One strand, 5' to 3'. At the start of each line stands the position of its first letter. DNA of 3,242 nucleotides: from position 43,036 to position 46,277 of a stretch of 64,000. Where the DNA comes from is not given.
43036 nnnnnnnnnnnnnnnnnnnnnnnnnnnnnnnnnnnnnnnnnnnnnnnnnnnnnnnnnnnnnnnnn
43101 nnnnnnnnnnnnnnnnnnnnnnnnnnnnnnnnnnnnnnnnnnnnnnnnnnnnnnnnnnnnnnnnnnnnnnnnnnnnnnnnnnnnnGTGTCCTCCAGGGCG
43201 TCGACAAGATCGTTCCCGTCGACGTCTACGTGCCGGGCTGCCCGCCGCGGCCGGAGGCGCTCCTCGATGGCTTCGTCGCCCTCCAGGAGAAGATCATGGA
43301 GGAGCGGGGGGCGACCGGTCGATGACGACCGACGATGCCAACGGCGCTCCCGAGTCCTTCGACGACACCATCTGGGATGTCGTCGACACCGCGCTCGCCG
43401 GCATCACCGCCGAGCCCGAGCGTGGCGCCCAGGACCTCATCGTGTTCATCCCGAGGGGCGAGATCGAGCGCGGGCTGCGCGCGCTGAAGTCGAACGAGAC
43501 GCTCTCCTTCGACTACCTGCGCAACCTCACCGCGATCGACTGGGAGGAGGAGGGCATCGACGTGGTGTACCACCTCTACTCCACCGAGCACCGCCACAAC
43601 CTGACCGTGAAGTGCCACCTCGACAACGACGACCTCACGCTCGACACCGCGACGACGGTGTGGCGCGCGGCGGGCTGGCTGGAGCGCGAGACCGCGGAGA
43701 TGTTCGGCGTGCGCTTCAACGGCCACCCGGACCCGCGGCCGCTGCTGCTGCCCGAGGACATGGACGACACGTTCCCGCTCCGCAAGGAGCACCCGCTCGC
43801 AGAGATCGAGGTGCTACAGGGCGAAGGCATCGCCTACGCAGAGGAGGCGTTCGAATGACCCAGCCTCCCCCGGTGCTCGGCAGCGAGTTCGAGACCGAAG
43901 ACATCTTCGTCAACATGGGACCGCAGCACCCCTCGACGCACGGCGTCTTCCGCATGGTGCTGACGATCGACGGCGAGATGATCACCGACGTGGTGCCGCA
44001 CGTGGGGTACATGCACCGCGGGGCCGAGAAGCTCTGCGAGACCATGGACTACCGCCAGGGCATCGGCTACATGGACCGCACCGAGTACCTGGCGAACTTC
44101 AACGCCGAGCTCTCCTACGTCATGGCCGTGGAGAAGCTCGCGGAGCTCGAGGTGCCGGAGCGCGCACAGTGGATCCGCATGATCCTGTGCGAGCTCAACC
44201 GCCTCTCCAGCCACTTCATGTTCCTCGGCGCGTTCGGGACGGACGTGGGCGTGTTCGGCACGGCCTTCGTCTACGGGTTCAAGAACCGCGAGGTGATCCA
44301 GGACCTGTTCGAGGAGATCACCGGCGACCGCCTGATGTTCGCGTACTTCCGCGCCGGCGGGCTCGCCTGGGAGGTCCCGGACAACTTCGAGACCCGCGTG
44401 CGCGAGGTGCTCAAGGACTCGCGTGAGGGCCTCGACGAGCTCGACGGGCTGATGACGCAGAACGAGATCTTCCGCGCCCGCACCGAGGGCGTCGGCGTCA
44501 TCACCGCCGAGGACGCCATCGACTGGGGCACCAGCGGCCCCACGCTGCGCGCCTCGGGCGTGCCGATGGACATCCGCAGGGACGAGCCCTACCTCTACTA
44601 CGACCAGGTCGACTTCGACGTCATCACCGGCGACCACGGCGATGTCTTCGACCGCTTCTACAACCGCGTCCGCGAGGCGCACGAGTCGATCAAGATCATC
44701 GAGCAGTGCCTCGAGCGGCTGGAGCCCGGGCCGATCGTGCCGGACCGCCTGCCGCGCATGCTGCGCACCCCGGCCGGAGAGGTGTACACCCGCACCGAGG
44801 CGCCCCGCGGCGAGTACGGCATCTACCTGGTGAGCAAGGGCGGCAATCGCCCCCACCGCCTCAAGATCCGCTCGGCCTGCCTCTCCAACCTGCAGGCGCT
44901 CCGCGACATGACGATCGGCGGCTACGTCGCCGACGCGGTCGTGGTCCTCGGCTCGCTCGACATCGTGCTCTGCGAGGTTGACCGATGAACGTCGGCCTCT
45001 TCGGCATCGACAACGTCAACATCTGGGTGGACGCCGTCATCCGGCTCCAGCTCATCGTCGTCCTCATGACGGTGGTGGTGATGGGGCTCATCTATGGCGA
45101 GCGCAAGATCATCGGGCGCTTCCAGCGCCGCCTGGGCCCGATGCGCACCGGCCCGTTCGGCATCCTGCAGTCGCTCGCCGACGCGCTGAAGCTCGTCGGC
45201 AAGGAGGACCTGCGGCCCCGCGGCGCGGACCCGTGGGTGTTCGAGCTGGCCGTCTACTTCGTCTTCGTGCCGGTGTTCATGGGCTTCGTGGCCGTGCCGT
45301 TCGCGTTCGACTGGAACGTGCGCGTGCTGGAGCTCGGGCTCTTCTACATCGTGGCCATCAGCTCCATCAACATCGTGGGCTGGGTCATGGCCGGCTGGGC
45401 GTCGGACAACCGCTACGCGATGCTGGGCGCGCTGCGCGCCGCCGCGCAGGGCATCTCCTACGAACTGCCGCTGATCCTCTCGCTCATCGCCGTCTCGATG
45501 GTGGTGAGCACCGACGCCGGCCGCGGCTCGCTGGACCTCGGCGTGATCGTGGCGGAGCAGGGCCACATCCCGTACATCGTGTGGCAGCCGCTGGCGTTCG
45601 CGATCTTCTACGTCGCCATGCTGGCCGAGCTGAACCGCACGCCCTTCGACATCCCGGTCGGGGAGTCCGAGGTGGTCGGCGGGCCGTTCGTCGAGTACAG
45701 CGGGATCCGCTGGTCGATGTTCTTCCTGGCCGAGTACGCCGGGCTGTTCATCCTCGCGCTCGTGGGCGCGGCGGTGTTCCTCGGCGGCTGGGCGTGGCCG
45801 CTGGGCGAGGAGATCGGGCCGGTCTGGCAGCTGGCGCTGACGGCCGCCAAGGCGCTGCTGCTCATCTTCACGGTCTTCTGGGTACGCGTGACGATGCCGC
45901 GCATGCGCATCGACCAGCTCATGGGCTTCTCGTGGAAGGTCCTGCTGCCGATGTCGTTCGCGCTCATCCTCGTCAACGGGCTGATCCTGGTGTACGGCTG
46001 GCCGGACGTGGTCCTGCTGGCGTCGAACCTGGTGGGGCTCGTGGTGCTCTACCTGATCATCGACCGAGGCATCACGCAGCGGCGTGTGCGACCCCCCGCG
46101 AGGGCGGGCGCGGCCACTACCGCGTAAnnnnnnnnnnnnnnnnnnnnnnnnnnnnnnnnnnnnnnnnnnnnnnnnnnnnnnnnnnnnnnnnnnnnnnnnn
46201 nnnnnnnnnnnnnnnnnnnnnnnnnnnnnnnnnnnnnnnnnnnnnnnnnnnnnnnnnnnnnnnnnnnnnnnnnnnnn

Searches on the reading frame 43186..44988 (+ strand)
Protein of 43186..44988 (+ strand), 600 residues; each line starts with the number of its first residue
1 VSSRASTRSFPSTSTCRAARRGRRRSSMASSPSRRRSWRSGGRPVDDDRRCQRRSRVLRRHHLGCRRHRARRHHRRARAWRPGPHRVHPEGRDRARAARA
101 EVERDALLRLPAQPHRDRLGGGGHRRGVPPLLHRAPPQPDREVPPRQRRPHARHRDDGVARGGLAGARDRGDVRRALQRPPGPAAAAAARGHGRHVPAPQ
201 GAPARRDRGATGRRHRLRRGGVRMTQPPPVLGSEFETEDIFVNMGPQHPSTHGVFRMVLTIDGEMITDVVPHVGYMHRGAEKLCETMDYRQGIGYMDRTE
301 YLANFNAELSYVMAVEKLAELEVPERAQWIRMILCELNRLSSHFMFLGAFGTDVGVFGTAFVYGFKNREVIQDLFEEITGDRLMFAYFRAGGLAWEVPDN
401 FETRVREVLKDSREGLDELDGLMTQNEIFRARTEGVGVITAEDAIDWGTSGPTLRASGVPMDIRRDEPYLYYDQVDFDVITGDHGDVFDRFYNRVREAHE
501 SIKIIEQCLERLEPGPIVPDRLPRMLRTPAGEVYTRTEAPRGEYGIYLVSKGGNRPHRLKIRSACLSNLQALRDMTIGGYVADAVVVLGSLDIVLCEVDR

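Call 26: search_protein_families(library=pfam, proteins=[window:43186-44988:+])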
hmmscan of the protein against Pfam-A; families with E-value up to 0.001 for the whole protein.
window:43186-44988:+ (600 aa): 1 family
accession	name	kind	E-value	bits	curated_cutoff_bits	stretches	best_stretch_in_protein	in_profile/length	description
PF00346.24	Complex1_49kDa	-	4.5e-88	295.3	24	1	353-600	1-271/271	Respiratory-chain NADH dehydrogenase, 49 Kd subunit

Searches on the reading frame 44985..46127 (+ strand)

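Call 42: search_protein_families(library=pfam, proteins=[window:44985-46127:+])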
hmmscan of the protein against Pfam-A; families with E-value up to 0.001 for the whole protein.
window:44985-46127:+ (380 aa): 1 family
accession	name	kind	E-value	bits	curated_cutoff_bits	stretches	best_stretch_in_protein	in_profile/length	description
PF00146.26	NADHdh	-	3.7e-101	338.9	27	1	23-330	5-296/298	NADH dehydrogenase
